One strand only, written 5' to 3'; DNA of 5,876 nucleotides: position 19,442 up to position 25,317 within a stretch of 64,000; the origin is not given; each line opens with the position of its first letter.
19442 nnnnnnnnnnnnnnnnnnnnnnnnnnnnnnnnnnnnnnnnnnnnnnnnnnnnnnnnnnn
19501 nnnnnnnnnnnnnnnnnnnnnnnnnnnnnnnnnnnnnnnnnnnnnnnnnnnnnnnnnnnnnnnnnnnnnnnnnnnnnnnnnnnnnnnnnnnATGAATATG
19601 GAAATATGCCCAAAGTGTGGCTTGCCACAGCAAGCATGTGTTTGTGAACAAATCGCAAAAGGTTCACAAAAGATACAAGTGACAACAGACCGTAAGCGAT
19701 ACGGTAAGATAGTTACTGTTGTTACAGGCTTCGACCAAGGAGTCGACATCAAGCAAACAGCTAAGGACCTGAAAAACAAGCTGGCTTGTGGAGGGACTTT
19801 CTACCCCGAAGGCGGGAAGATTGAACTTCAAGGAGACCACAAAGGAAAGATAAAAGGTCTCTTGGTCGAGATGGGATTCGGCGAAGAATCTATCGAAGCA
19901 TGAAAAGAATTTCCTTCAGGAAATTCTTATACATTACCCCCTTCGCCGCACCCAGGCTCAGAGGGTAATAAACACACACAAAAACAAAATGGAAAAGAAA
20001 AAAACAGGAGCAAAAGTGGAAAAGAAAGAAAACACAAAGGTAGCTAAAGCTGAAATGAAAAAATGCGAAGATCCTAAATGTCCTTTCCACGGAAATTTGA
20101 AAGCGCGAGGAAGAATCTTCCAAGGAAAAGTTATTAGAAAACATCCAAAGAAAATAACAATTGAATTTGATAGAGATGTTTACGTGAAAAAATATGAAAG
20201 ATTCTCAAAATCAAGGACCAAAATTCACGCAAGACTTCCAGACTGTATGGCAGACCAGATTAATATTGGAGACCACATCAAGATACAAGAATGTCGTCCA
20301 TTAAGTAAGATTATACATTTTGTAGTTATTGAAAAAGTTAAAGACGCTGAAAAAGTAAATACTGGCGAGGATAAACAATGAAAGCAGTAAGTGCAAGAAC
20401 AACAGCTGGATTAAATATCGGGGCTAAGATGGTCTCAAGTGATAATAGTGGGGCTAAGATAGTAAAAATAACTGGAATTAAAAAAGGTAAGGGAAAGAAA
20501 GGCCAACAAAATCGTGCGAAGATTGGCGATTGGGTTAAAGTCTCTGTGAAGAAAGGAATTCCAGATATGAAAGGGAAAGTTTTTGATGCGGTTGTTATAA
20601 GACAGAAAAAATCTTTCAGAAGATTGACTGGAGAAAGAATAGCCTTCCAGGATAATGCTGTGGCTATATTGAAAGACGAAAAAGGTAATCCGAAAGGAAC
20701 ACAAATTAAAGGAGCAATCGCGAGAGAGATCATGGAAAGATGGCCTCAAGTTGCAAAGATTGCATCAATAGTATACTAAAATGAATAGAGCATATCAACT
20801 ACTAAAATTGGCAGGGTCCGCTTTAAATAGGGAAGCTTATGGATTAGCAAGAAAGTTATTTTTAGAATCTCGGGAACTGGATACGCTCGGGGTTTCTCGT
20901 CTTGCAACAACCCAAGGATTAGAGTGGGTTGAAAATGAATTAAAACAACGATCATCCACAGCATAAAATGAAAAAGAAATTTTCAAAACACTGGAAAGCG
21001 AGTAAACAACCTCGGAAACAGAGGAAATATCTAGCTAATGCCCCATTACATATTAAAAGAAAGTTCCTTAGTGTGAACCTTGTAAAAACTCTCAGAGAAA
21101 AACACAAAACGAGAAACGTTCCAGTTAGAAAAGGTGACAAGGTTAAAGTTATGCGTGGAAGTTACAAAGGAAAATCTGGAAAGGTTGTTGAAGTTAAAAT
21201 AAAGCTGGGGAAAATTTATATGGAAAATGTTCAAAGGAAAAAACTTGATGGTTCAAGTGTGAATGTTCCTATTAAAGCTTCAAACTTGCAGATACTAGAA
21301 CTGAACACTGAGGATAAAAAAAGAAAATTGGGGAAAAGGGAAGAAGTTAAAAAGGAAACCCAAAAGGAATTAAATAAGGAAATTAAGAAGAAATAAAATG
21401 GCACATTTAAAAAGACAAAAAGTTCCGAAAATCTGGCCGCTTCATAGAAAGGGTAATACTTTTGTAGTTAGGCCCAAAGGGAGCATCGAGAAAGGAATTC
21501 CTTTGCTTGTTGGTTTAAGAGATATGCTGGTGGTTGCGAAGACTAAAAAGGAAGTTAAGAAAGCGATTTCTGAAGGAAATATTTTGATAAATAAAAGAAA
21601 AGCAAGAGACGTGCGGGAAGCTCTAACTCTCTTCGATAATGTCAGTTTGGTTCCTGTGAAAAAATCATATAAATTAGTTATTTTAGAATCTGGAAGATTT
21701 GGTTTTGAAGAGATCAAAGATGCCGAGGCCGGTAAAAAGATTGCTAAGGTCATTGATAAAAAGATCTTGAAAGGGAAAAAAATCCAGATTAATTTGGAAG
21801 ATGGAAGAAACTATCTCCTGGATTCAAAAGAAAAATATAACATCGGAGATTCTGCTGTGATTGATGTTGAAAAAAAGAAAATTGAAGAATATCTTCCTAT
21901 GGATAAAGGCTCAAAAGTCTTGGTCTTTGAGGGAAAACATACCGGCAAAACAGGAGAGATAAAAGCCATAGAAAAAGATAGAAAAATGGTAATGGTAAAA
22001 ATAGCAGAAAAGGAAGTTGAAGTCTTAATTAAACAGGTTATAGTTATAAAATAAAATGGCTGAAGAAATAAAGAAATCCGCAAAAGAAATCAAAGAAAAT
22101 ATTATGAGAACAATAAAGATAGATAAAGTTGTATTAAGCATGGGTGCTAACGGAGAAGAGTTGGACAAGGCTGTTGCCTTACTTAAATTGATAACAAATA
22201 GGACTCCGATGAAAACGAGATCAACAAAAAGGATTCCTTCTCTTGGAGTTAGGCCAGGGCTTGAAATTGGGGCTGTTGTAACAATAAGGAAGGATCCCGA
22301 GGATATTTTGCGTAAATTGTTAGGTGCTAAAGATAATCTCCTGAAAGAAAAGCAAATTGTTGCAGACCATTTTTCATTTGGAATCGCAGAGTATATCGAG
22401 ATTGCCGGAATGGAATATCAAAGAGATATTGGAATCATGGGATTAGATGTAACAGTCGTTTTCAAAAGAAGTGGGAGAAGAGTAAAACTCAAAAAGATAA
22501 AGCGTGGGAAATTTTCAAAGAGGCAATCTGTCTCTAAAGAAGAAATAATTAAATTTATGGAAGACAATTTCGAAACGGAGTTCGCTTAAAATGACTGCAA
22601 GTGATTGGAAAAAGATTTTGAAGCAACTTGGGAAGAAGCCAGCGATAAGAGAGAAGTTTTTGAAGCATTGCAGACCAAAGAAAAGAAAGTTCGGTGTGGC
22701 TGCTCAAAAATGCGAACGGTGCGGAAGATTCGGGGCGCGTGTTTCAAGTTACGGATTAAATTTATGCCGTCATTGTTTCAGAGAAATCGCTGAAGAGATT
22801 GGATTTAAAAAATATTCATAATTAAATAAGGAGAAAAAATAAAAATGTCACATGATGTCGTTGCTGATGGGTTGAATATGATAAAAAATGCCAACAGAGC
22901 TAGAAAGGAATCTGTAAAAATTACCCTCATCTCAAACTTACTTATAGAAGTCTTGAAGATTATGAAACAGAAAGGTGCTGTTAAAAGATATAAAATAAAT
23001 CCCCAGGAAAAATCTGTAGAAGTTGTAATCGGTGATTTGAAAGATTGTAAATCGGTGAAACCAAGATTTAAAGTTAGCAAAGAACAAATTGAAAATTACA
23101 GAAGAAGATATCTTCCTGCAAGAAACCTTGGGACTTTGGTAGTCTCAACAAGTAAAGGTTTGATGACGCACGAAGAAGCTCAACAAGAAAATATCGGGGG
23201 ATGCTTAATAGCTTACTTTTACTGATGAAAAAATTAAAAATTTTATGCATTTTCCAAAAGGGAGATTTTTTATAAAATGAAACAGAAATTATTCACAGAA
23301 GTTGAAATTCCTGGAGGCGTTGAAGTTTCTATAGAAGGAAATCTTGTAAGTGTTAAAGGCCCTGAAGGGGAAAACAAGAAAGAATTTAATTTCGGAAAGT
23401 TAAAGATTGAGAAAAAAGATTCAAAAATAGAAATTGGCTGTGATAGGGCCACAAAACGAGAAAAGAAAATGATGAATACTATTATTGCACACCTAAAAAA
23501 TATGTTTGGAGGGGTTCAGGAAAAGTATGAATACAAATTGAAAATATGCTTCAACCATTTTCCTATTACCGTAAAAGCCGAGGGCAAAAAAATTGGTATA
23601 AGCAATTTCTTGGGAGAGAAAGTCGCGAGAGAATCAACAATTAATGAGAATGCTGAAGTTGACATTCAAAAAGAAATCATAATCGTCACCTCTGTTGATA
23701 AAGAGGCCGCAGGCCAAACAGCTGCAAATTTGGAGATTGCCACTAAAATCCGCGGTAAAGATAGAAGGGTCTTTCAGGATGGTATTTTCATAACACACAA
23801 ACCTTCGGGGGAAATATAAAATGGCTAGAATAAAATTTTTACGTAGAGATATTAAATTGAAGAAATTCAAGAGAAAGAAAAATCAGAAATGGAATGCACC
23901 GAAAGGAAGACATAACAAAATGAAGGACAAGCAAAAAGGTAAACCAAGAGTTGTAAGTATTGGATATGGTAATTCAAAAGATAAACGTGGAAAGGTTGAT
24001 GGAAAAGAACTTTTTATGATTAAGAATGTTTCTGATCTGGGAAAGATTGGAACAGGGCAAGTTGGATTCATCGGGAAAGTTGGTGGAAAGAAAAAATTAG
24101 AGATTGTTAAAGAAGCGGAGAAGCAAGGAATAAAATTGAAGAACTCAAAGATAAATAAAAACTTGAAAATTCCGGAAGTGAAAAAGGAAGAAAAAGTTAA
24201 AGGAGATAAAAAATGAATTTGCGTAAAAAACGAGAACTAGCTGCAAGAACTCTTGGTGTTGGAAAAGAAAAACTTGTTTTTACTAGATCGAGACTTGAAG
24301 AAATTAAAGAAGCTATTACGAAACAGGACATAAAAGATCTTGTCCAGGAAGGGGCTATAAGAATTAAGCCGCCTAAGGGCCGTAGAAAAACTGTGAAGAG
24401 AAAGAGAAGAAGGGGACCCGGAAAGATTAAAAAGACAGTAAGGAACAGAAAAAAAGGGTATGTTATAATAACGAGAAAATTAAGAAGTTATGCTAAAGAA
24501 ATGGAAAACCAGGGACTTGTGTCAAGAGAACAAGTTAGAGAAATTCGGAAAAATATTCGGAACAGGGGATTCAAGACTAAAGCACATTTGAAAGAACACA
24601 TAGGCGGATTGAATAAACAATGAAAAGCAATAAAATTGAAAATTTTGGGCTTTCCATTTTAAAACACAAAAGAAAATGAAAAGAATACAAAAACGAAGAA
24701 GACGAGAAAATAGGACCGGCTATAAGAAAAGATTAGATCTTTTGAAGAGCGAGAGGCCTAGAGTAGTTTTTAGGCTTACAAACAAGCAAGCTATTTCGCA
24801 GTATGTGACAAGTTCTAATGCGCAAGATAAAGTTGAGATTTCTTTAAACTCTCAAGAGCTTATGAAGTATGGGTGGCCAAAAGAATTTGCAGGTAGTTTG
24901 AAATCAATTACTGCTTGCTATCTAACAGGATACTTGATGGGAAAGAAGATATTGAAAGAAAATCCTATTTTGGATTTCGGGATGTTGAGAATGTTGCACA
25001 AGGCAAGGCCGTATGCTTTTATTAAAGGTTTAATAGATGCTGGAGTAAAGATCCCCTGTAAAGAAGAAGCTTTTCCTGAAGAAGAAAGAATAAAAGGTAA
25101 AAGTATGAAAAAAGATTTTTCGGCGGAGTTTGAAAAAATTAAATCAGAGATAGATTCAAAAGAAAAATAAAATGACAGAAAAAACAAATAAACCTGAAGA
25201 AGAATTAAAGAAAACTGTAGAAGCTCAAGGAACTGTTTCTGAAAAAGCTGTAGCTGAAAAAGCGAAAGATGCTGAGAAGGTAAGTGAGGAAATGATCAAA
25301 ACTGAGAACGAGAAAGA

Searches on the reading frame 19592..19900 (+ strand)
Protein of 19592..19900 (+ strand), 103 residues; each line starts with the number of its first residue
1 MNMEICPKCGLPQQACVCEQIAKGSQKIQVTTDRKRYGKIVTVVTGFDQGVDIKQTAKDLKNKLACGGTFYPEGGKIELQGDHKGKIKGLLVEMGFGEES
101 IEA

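Call 25: search_protein_families(library=pfam, proteins=[window:19592-19900:+], max_evalue=0.001)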
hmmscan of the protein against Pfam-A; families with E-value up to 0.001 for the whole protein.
window:19592-19900:+ (103 aa): 1 family
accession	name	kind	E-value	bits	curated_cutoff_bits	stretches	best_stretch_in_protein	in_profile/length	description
PF01253.27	SUI1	-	9.9e-21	74.4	25.5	1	25-96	2-76/77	Translation initiation factor SUI1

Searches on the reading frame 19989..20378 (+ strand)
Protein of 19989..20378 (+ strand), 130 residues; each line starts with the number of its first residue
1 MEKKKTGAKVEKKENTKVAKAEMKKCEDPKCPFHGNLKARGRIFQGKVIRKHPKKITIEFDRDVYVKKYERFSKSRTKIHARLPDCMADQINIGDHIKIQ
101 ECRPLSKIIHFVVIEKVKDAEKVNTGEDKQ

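Call 25: search_protein_families(library=pfam, proteins=[window:19989-20378:+], max_evalue=0.001)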
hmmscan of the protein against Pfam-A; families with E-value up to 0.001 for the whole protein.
window:19989-20378:+ (130 aa): 1 family
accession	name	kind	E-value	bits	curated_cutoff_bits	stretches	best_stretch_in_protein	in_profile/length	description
PF00366.26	Ribosomal_S17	-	2.8e-17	63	25.9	1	50-115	6-68/68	Ribosomal protein S17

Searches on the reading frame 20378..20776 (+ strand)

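Call 25: search_protein_families(library=pfam, proteins=[window:20378-20776:+], max_evalue=0.001)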
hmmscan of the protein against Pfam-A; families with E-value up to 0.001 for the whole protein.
window:20378-20776:+ (133 aa): 1 family
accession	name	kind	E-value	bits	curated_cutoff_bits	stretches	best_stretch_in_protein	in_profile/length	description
PF00238.24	Ribosomal_L14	-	2.8e-31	108.4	23.6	1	15-132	5-121/122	Ribosomal protein L14p/L23e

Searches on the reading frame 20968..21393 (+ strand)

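Call 25: search_protein_families(library=pfam, proteins=[window:20968-21393:+], max_evalue=0.001)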
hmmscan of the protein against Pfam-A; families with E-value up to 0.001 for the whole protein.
window:20968-21393:+ (142 aa): 2 families
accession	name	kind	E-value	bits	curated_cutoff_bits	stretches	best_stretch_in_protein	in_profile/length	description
PF16906.11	Ribosomal_L26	-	8.1e-24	84.3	28.8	1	12-120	1-76/82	Ribosomal proteins L26 eukaryotic, L24P archaeal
PF00467.35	KOW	-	2.6e-07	30.6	22.3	1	55-83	1-29/32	KOW motif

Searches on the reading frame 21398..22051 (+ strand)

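Call 26: search_protein_families(library=pfam, proteins=[window:21398-22051:+], max_evalue=0.001)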
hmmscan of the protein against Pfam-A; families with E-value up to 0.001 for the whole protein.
window:21398-22051:+ (218 aa): 5 families
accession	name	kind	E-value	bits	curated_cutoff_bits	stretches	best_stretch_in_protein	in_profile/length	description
PF00900.26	Ribosomal_S4e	-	1.7e-17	63.4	25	1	88-162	2-75/75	Ribosomal family S4e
PF08071.17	RS4NT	-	6.9e-08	32.8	27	1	3-27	6-30/37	RS4NT (NUC023) domain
PF25088.1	GPKOW_C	-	4.1e-06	27.3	65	1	152-206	39-92/107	GPKOW C-terminal domain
PF01479.30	S4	-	0.00019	21.5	22.8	1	46-78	12-44/48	S4 domain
PF00467.35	KOW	-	0.00037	20.6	22.3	1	170-201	1-32/32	KOW motif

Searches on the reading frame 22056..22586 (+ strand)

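Call 26: search_protein_families(library=pfam, proteins=[window:22056-22586:+], max_evalue=0.001)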
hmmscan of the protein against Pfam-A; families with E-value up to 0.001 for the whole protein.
window:22056-22586:+ (177 aa): 2 families
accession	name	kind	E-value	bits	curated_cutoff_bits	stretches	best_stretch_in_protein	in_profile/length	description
PF00281.24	Ribosomal_L5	-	3e-11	43.9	34.9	1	15-66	1-57/57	Ribosomal protein L5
PF00673.26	Ribosomal_L5_C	-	9.1e-08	32.6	27.8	1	71-155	2-82/94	ribosomal L5P family C-terminus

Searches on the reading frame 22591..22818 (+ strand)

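Call 26: search_protein_families(library=pfam, proteins=[window:22591-22818:+], max_evalue=0.001)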
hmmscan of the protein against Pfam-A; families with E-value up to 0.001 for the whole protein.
window:22591-22818:+ (76 aa): 2 families
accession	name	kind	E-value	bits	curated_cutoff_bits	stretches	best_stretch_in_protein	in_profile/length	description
PF00253.27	Ribosomal_S14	-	1.9e-08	34.3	27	1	29-76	6-54/54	Ribosomal protein S14p/S29e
PF06827.20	zf-FPG_IleRS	-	0.00028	21.1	21.3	1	39-63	2-28/30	Zinc finger found in FPG and IleRS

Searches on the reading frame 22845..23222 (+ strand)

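Call 26: search_protein_families(library=pfam, proteins=[window:22845-23222:+], max_evalue=0.001)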
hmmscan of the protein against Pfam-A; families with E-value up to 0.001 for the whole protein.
window:22845-23222:+ (126 aa): 1 family
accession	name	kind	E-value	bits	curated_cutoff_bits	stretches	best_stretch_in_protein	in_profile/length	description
PF00410.24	Ribosomal_S8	-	3.8e-24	85.5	24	1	4-126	1-126/126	Ribosomal protein S8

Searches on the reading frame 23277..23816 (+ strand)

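Call 26: search_protein_families(library=pfam, proteins=[window:23277-23816:+], max_evalue=0.001)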
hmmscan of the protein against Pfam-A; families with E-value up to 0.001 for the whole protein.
window:23277-23816:+ (180 aa): 2 families
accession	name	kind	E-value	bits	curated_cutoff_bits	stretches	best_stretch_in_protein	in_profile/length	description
PF00347.28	Ribosomal_L6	-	8e-23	81.5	27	2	11-82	1-79/80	Ribosomal protein L6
PF19910.5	DUF6383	-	0.00017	22.1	23.7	1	99-145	23-69/74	Domain of unknown function (DUF6383)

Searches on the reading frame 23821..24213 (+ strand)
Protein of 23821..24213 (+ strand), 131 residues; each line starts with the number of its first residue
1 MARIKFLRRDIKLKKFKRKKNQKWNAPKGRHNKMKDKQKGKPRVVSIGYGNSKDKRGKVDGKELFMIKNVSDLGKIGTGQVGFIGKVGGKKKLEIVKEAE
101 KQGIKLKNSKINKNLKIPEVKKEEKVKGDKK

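Call 26: search_protein_families(library=pfam, proteins=[window:23821-24213:+], max_evalue=0.001)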
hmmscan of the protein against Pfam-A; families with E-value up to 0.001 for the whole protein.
window:23821-24213:+ (131 aa): 1 family
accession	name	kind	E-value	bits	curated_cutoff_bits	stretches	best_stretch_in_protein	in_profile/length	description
PF01655.23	Ribosomal_L32e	-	9.1e-16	58.5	25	1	5-108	3-108/108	Ribosomal protein L32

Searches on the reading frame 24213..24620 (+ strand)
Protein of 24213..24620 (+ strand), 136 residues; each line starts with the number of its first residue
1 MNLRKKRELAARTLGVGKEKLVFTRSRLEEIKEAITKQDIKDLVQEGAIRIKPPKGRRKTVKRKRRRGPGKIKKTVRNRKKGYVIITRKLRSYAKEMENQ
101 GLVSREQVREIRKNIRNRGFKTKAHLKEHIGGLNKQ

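Call 26: search_protein_families(library=pfam, proteins=[window:24213-24620:+], max_evalue=0.001)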
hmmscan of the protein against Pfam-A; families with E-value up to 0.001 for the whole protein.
window:24213-24620:+ (136 aa): 2 families
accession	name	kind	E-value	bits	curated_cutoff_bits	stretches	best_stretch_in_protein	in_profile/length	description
PF01280.26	Ribosomal_L19e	-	2.5e-15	56.5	25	1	2-53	1-52/53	Ribosomal protein L19e, N-terminal domain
PF25476.1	Ribosomal_L19e_C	-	1.4e-05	25.7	25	1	57-130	11-87/91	Ribosomal protein L19e, C-terminal domain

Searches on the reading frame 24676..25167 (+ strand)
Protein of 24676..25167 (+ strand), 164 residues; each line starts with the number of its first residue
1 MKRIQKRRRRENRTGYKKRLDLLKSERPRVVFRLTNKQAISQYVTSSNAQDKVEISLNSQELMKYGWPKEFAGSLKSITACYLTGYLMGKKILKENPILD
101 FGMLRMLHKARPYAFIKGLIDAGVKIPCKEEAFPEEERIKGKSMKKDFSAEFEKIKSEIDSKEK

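Call 26: search_protein_families(library=pfam, proteins=[window:24676-25167:+], max_evalue=0.001)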
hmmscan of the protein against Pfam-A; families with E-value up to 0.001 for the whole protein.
window:24676-25167:+ (164 aa): 1 family
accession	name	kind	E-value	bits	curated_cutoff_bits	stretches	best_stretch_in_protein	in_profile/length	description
PF17144.9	Ribosomal_L5e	-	1.5e-17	64.6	27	1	4-95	5-99/163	Ribosomal large subunit proteins 60S L5, and 50S L18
